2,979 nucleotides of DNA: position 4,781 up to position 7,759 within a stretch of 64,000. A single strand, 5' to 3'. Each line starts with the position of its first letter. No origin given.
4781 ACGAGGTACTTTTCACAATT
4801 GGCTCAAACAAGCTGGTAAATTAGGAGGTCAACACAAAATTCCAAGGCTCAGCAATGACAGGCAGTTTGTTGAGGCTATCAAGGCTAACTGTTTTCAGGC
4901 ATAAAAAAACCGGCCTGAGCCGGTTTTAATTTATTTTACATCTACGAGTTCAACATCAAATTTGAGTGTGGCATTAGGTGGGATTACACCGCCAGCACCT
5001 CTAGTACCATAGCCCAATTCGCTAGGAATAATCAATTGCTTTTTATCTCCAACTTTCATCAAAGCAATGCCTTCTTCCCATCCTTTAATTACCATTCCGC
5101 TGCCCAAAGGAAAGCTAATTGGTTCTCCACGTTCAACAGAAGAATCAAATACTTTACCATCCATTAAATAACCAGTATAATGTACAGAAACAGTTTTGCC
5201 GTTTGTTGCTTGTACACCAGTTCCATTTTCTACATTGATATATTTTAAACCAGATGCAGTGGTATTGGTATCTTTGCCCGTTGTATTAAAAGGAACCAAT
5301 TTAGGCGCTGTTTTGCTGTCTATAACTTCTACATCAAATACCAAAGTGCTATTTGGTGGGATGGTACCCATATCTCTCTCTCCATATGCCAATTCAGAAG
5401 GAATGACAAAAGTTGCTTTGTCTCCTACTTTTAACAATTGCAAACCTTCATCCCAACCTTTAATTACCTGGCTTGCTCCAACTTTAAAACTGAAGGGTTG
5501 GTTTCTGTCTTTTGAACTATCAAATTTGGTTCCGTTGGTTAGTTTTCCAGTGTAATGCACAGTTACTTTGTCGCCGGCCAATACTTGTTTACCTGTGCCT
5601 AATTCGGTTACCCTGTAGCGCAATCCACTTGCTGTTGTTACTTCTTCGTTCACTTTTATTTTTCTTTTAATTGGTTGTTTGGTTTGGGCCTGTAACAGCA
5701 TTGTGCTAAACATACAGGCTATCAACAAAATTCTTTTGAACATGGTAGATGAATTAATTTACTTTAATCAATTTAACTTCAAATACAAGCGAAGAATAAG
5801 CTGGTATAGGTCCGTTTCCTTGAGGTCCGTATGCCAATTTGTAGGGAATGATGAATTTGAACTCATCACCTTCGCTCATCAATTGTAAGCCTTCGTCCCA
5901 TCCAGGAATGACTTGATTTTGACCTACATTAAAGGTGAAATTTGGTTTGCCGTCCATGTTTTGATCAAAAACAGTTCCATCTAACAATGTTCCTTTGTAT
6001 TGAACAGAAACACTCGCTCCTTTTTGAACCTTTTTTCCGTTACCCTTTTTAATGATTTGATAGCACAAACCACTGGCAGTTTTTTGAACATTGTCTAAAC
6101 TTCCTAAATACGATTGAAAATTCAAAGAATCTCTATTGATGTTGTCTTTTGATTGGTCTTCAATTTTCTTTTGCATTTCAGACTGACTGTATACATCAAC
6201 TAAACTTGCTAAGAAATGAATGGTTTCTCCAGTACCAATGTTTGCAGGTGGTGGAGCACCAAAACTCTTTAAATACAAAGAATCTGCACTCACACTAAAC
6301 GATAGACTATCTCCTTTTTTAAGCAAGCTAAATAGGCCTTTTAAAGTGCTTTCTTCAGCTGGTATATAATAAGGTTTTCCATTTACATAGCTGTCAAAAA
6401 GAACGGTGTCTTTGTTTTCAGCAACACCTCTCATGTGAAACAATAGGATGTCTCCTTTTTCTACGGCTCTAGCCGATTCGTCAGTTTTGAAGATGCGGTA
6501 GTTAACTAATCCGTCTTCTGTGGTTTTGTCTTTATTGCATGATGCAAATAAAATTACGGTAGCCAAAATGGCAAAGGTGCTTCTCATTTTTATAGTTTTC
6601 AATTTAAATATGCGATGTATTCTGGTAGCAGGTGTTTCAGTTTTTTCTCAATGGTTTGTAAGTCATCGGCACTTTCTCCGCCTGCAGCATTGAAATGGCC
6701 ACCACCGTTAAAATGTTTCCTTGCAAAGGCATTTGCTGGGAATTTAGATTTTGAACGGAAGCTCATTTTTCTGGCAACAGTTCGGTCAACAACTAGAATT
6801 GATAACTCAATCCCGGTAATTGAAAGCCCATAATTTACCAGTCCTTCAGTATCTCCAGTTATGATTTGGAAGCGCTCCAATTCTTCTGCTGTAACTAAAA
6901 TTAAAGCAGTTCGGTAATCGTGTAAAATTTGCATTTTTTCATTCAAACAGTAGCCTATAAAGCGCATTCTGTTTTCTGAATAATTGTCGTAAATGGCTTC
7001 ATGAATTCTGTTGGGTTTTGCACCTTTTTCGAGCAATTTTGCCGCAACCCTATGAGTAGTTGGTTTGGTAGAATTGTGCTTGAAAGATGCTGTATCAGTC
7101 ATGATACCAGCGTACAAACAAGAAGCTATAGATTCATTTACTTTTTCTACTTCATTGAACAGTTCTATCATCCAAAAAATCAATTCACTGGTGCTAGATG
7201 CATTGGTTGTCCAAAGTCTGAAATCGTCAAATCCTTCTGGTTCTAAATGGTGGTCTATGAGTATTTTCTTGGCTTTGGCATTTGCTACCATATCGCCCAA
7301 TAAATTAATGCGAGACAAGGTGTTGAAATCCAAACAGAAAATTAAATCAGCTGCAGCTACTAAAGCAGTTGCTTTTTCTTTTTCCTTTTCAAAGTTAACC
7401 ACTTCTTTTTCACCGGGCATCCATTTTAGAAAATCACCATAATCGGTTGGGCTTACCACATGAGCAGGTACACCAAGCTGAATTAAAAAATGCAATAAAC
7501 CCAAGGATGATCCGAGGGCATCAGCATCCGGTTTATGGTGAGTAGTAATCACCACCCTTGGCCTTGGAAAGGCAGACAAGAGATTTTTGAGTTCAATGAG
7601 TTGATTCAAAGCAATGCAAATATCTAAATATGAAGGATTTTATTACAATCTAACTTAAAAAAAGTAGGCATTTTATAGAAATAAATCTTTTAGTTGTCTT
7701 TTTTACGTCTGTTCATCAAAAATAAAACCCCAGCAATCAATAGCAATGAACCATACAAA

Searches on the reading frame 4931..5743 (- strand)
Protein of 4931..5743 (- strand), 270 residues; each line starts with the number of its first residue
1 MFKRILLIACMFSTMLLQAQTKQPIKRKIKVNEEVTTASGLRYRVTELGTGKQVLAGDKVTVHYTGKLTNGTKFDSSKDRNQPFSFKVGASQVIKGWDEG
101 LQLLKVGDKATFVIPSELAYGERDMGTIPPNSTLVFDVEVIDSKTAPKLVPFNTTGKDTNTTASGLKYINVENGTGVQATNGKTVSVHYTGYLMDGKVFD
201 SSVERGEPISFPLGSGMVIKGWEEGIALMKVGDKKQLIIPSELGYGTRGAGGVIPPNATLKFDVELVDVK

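Call 71: search_protein_families(library=pfam, proteins=[window:4931-5743:-], max_evalue=0.00001)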
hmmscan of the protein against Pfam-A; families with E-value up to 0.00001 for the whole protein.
window:4931-5743:- (270 aa): 1 family
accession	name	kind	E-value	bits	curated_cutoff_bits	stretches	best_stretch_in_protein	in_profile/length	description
PF00254.34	FKBP_C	-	7.5e-75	247.8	21.1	2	178-267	4-94/94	FKBP-type peptidyl-prolyl cis-trans isomerase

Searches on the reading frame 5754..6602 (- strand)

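Call 71: search_protein_families(library=pfam, proteins=[window:5754-6602:-], max_evalue=0.00001)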
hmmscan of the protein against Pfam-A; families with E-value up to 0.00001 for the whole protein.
window:5754-6602:- (282 aa): 1 family
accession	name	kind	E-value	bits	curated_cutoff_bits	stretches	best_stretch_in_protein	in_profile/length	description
PF00254.34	FKBP_C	-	8.5e-35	119.4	21.1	1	190-279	3-94/94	FKBP-type peptidyl-prolyl cis-trans isomerase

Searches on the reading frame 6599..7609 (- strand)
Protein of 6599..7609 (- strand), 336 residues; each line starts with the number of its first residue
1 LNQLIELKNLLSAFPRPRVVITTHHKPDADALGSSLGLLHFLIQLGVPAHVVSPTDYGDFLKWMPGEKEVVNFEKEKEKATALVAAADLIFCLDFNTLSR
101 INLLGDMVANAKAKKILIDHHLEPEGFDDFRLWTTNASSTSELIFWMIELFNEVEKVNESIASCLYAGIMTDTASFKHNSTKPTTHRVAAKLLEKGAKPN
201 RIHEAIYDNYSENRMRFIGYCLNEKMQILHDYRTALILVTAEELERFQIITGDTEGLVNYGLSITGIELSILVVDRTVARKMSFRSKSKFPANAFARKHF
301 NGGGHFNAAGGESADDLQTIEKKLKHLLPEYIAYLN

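Call 71: search_protein_families(library=pfam, proteins=[window:6599-7609:-], max_evalue=0.00001)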
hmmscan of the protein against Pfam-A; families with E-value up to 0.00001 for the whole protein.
window:6599-7609:- (336 aa): 2 families
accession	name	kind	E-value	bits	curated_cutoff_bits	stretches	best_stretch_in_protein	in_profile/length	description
PF01368.27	DHH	-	4.2e-21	76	28.1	1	18-169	1-125/125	DHH family, N-terminal domain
PF02272.25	DHHA1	-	8.9e-07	29.7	25.9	1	248-326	12-98/102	DHHA1 domain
